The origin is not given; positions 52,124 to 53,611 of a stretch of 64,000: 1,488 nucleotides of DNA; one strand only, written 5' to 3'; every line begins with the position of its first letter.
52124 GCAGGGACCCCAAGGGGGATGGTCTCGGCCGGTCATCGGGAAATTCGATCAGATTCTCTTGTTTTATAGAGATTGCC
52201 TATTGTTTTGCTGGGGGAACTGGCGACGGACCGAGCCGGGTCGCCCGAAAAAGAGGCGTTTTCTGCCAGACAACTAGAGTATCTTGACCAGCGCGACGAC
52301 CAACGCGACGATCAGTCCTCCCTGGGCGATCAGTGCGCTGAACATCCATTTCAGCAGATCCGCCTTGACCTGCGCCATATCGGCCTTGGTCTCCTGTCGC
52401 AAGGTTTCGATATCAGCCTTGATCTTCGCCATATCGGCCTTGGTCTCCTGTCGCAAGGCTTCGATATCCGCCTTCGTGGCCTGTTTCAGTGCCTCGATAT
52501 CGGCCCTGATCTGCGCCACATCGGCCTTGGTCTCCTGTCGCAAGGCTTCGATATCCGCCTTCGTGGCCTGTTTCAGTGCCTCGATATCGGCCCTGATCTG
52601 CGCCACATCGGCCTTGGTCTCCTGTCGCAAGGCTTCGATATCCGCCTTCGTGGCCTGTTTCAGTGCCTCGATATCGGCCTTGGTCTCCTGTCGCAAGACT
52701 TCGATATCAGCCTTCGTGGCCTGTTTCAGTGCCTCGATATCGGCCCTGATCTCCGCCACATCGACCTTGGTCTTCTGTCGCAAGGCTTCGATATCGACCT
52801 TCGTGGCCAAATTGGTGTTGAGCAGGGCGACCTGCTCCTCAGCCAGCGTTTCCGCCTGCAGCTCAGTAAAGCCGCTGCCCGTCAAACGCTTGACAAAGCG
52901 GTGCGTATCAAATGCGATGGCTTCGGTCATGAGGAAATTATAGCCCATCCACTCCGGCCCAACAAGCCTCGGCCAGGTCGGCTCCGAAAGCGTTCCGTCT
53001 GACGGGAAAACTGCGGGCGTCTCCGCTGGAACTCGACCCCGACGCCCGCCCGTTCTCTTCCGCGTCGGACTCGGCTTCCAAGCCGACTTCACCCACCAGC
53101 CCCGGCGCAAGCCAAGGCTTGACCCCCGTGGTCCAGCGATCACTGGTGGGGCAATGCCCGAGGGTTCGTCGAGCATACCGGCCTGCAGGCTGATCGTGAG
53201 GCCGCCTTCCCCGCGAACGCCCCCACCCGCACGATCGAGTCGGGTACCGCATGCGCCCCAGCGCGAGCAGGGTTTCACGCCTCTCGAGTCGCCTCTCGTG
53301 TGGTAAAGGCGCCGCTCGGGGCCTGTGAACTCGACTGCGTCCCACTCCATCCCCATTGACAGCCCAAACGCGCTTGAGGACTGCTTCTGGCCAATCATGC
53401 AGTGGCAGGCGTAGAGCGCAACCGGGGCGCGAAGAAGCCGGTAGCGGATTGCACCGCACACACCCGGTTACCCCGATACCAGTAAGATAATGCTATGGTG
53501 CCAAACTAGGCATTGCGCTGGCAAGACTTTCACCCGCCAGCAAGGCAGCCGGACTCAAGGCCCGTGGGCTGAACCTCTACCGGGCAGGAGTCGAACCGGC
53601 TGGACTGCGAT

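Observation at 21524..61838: SLP multigene family with few expressible genes, many promoterless cassettes and mosaic block sharing: candidate antigenic or functional variation archive next to Slam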

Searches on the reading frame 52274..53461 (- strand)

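Call 8: search_protein_families(library=pfam, proteins=[window:52274-53461:-], max_evalue=0.01)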
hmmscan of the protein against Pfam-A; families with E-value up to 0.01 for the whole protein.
window:52274-53461:- (395 aa): 6 families
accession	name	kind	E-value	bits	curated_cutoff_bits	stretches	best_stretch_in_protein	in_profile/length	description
PF07798.16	CCDC90-like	-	4.1e-19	69.5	33.5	2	184-327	1-151/175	Coiled-coil domain-containing protein 90-like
PF04828.22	GFA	-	1.8e-09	38.1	24.3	1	1-106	7-108/115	Glutathione-dependent formaldehyde-activating enzyme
PF01442.23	Apolipoprotein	-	9.3e-06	25.9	90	1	220-323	24-131/190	Apolipoprotein A1/A4/E domain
PF19954.5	EAD10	-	0.00085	19.7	24.1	0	268-289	17-38/77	Effector-associated domain 10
PF06969.22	HemN_C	-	0.0019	18.7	24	0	216-247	15-47/67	HemN C-terminal domain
PF15665.10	FAM184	-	0.0098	16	32.7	0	197-260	118-181/211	Family with sequence similarity 184, A and B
